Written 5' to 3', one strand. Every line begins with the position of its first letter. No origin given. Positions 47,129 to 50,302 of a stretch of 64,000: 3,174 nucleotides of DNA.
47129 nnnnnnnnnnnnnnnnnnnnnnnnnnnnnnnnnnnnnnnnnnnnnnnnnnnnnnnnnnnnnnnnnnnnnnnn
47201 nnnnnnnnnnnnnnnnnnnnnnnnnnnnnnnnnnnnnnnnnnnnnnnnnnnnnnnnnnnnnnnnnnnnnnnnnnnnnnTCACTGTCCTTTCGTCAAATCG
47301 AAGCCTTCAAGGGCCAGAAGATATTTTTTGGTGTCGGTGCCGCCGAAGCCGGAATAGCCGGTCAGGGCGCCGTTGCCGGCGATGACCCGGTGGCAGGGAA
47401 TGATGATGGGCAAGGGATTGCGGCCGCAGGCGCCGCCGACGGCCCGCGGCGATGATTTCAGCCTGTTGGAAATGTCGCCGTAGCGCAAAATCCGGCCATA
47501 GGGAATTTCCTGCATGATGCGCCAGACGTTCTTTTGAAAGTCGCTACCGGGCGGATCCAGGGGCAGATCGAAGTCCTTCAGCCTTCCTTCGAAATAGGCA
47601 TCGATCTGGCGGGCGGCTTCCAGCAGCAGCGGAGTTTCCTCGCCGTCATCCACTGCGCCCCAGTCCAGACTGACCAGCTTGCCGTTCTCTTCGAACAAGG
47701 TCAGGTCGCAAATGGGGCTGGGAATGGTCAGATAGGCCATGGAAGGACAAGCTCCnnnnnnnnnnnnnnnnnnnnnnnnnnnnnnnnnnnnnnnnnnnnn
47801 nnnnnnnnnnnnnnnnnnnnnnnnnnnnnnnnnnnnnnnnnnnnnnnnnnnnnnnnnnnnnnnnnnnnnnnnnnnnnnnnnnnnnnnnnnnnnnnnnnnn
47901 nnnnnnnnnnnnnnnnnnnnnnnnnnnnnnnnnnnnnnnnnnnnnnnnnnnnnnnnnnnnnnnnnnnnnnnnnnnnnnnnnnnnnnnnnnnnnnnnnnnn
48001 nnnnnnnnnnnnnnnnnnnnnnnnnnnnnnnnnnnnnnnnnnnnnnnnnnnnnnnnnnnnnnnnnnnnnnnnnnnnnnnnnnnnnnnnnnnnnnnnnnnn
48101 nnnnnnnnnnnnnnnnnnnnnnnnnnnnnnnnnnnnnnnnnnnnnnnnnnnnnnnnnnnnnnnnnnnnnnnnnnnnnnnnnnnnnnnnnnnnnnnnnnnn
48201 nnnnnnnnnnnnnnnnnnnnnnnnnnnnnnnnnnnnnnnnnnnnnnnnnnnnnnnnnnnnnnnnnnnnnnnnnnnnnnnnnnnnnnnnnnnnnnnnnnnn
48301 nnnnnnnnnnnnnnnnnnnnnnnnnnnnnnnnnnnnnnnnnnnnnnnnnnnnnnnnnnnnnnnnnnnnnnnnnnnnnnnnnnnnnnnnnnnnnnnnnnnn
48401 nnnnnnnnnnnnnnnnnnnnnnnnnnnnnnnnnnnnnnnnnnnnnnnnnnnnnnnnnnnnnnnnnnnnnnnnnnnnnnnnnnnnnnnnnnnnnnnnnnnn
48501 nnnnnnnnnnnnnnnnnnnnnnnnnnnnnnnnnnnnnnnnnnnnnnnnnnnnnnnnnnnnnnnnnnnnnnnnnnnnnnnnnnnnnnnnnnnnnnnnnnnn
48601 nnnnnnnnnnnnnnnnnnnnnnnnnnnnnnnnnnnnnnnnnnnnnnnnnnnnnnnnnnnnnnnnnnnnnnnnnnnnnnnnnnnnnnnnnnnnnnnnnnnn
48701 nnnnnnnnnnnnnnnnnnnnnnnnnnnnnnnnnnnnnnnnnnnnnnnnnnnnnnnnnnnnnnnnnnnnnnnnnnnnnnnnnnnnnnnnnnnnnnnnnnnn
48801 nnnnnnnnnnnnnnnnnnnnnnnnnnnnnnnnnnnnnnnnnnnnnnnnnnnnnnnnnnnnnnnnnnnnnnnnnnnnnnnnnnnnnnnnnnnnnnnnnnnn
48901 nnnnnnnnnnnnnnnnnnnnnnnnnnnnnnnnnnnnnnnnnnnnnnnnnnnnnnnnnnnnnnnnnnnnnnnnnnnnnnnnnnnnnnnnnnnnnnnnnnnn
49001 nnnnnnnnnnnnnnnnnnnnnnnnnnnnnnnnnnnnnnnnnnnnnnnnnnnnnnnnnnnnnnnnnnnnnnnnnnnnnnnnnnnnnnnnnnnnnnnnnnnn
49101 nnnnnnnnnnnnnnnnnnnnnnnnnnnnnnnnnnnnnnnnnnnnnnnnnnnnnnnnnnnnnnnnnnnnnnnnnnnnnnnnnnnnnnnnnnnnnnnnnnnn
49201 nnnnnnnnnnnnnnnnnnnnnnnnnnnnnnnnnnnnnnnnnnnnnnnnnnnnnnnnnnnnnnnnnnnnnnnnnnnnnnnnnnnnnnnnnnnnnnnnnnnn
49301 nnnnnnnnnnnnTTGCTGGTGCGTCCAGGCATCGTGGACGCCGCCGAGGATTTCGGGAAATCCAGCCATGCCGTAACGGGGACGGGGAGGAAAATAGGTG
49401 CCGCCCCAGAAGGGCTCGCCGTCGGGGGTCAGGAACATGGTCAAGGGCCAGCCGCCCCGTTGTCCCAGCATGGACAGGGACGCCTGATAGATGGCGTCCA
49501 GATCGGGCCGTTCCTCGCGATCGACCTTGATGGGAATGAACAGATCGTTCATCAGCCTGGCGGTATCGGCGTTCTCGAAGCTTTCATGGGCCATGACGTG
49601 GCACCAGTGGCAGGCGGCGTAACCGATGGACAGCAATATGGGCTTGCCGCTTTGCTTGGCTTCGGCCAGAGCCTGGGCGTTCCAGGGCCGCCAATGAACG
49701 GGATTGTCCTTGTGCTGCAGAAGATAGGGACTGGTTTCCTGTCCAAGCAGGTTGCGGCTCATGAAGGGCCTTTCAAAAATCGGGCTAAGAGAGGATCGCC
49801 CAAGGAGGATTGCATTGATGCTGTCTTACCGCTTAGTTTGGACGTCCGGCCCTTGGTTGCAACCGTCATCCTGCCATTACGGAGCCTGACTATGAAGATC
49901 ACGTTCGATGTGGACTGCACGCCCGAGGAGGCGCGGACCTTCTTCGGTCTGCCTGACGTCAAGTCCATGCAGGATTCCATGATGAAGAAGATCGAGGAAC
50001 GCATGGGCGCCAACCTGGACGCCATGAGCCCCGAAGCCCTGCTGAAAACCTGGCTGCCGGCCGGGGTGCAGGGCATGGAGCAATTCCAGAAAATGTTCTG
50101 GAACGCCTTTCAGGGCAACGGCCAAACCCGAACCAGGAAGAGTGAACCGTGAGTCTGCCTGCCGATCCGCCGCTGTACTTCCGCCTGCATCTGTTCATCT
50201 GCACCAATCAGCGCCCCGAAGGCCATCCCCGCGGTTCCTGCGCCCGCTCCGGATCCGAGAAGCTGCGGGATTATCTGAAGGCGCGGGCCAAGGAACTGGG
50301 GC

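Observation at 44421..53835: Cluster of six parS centromere sites spread over 9.4 kb upstream of parAB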

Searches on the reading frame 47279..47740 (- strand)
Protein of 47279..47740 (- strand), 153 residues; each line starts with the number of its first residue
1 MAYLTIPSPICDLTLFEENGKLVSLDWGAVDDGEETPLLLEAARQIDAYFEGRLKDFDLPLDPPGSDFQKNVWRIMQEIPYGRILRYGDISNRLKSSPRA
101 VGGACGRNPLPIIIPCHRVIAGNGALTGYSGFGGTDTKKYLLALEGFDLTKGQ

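Call 4: search_protein_families(library=ncbifam, proteins=[window:47279-47740:-])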
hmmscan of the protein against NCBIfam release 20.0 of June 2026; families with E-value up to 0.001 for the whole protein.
window:47279-47740:- (153 aa): 5 families
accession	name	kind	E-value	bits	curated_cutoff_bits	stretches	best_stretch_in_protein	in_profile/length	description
TIGR00589.1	ogt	superfamily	1.3e-27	95.6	46.4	1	67-145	2-80/80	methylated-DNA--[protein]-cysteine S-methyltransferase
NF007626.0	PRK10286.1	equivalog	4.5e-24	85.4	192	1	45-149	65-170/171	methylated-DNA--[protein]-cysteine S-methyltransferase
NF011964.0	PRK15435.1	equivalog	2.8e-20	72.6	345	1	40-144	243-347/354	bifunctional DNA-binding transcriptional regulator/O6-methylguanine-DNA methyltransferase Ada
NF003022.0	PRK03887.1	equivalog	2.7e-19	69.7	164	1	67-147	92-170/175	methylated-DNA--protein-cysteine methyltransferase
NF041132.1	DNA_protcyst_Mta_Thcoc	equivalog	2.7e-19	69.6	250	1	67-146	92-169/169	methylated-DNA--protein-cysteine methyltransferase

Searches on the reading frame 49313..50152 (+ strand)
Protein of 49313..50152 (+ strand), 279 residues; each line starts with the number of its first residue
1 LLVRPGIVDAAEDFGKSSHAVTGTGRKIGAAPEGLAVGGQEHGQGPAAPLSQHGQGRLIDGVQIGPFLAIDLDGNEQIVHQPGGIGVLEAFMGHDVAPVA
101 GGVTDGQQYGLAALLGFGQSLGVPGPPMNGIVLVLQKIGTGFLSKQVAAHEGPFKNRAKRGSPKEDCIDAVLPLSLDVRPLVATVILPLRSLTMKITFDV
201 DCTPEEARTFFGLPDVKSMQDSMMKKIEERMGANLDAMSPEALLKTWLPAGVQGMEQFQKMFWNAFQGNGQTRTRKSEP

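Call 12: search_protein_families(library=pfam, proteins=[window:49313-50152:+])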
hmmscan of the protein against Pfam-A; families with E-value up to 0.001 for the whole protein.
window:49313-50152:+ (279 aa): 1 family
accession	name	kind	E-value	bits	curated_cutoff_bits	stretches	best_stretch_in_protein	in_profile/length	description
PF20099.4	DUF6489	-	2.2e-16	60.1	23.6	1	194-262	1-69/80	Family of unknown function (DUF6489)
